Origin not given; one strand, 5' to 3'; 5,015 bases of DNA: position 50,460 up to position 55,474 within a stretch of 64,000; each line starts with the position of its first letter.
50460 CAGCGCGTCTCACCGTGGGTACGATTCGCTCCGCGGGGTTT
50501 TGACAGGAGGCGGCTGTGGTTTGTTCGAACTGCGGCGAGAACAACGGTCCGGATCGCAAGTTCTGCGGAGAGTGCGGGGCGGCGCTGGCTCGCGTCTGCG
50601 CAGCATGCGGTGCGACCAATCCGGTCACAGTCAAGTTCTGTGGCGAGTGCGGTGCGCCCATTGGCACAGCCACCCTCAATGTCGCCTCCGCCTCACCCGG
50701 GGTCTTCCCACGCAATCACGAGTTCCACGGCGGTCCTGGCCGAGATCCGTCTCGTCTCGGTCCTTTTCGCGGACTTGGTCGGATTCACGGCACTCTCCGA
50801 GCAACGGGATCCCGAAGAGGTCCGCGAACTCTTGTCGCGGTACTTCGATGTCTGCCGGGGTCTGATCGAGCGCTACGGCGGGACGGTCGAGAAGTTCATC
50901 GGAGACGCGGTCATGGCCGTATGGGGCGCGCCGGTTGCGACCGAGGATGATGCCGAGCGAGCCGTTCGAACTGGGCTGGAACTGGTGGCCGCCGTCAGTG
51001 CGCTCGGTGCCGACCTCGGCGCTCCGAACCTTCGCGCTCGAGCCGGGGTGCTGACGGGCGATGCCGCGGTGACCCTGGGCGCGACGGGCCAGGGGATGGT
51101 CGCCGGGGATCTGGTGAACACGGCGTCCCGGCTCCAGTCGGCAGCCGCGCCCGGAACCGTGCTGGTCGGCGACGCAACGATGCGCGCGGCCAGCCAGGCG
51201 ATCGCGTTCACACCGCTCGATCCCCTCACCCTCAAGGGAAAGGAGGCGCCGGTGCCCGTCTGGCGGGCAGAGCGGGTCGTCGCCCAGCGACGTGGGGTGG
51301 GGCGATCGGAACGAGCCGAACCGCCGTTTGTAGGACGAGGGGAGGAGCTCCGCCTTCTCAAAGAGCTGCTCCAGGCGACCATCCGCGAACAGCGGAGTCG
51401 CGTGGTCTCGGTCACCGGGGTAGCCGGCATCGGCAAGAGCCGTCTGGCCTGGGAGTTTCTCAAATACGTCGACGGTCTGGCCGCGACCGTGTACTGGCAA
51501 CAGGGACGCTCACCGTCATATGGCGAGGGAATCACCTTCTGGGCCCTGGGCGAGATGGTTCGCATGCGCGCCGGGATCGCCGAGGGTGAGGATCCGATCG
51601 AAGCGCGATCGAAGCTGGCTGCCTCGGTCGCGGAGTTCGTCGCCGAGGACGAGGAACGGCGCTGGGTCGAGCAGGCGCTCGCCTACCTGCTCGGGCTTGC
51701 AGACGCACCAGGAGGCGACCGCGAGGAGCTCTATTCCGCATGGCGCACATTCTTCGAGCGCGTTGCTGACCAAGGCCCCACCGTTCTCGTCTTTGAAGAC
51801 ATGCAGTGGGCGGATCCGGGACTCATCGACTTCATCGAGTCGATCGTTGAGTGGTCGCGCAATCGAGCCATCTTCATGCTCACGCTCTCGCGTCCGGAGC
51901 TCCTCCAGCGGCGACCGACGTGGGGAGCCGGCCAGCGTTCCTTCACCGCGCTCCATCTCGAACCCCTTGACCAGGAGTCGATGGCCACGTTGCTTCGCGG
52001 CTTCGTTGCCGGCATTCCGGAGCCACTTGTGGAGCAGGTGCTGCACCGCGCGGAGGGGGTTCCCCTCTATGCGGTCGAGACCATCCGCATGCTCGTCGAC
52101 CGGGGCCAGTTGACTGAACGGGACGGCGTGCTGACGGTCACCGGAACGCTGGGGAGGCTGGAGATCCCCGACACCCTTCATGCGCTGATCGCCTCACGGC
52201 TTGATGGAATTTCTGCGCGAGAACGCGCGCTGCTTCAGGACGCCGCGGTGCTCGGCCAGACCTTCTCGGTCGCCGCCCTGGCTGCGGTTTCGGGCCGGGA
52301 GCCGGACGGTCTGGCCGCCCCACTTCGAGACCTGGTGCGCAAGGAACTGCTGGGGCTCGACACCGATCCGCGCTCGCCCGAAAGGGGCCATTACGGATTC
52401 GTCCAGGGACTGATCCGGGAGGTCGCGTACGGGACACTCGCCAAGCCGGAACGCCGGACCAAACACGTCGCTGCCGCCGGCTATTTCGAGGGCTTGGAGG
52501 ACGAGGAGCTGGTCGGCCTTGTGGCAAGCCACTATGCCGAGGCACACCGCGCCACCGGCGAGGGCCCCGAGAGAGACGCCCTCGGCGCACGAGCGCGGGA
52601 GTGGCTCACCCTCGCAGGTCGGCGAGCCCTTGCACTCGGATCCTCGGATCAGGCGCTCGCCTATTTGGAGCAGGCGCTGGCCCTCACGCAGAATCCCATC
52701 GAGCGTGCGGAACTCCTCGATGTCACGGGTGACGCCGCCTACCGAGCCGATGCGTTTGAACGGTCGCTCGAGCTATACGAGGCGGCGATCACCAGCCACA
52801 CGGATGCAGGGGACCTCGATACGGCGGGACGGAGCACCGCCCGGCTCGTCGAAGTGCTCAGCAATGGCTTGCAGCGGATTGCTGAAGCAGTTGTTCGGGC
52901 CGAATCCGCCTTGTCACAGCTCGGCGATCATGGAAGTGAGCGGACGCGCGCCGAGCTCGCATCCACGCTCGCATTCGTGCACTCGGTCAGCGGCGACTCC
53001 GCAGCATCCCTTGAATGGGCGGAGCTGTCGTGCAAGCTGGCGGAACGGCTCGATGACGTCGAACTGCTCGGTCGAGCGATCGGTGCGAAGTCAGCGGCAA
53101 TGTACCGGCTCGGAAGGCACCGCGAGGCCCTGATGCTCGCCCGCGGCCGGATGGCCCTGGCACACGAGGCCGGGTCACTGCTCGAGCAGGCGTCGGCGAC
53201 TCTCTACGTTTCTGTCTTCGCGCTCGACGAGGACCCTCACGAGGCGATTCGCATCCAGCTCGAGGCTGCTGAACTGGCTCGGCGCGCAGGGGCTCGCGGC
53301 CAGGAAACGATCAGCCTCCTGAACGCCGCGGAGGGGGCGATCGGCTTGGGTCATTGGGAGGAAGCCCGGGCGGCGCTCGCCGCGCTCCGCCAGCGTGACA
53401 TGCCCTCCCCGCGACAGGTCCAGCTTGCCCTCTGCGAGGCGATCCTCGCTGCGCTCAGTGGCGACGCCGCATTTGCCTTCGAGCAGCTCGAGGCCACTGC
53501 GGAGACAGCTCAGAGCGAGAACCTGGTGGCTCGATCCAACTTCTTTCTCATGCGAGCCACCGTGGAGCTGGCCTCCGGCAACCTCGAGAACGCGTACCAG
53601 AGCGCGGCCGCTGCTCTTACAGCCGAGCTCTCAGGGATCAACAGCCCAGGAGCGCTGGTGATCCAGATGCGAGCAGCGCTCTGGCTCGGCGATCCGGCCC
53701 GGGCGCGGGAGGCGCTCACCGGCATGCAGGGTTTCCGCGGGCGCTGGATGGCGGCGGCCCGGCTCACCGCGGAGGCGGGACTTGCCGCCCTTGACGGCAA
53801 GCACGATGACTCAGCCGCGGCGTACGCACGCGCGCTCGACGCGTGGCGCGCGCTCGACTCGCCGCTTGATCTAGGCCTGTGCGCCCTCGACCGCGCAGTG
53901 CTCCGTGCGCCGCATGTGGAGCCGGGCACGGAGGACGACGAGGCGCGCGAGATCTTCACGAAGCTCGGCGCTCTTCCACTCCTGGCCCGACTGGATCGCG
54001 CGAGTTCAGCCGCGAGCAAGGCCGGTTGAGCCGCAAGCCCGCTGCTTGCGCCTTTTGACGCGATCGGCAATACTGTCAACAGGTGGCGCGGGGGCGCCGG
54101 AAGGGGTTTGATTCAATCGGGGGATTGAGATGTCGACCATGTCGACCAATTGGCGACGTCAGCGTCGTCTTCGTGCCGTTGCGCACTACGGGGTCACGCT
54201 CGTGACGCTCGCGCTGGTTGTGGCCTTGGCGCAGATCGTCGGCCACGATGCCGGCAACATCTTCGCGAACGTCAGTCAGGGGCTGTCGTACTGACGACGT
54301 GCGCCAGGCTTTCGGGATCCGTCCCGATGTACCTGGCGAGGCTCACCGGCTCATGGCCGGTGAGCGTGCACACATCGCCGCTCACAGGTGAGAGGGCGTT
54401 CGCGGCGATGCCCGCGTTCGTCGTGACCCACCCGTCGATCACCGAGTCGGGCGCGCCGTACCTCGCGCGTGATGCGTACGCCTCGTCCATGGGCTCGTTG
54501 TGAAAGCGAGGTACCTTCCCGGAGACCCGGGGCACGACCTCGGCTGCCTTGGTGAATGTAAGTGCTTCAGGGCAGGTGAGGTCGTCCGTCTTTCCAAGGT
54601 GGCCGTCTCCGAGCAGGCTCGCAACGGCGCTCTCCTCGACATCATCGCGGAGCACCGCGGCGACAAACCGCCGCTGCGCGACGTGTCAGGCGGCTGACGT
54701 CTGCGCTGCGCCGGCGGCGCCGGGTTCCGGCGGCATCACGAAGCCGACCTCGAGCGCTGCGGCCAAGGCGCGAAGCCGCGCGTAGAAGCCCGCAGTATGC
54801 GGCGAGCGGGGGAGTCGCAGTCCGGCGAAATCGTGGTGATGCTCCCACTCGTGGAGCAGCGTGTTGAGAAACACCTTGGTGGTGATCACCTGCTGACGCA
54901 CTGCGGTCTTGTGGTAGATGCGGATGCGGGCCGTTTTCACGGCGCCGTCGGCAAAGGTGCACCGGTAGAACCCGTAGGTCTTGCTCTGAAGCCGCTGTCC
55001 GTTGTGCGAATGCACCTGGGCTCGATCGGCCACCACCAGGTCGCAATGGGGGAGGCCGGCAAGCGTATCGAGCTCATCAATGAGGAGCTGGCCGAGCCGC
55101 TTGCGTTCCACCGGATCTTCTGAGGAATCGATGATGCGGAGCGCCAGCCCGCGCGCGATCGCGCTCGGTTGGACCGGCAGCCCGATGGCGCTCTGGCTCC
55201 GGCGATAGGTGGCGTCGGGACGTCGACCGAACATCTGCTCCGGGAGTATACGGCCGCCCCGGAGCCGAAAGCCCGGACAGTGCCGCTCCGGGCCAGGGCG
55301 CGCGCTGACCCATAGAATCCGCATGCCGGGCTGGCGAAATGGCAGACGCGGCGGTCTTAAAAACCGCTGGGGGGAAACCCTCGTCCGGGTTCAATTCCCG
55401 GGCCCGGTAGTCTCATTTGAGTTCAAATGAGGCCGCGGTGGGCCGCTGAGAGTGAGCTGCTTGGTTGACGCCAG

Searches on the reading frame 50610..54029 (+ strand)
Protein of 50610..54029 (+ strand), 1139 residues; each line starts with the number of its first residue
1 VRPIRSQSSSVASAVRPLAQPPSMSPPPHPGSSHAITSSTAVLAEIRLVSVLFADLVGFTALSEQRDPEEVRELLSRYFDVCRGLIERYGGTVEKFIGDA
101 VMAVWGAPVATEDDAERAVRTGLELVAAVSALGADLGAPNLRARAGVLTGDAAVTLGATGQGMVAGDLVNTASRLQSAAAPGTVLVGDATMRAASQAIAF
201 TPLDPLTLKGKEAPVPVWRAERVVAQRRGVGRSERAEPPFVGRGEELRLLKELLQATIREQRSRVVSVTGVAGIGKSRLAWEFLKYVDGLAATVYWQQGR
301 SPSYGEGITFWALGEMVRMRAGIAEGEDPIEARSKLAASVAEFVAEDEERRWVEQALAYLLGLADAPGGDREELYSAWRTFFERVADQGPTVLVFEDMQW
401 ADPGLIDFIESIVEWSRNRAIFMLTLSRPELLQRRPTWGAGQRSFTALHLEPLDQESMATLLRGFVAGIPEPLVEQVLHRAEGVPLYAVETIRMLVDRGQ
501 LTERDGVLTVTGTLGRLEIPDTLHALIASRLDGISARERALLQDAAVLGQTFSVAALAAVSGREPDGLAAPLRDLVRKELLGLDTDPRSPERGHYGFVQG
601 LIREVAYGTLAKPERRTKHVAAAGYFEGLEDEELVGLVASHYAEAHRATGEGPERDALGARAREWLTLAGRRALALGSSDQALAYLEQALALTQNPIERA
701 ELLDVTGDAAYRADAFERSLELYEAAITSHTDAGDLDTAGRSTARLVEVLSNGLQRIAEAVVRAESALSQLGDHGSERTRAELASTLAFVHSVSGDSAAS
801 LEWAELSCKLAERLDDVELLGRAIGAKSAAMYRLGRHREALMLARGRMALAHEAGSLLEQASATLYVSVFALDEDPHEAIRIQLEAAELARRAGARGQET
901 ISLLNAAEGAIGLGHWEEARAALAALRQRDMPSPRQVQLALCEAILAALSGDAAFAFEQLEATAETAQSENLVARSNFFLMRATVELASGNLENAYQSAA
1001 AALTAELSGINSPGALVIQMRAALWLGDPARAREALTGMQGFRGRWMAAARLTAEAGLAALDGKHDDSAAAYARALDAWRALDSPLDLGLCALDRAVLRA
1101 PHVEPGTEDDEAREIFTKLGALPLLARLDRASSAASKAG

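Call 76: search_protein_families(library=pfam, proteins=[window:50610-54029:+], max_evalue=0.001)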
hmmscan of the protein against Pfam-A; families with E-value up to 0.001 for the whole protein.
window:50610-54029:+ (1139 aa): 2 families
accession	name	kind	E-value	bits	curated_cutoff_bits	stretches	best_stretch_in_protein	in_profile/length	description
PF00211.25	Guanylate_cyc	-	6.2e-22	78.5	21.9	1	47-213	7-175/183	Adenylate and Guanylate cyclase catalytic domain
PF13191.12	AAA_16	-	1.7e-20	74.7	32.6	1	239-412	1-155/167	AAA ATPase domain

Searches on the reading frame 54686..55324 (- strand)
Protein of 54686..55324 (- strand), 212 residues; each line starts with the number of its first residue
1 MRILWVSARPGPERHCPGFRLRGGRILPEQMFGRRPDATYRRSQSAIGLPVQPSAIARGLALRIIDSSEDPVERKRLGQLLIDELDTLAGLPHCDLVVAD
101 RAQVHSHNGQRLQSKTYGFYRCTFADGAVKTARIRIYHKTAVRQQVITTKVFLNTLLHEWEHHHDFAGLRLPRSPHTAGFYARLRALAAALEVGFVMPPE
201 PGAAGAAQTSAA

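Call 39: search_protein_families(library=pfam, proteins=[window:54686-55324:-], max_evalue=0.01)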
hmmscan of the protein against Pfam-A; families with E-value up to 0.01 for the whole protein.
window:54686-55324:- (212 aa): 0 families
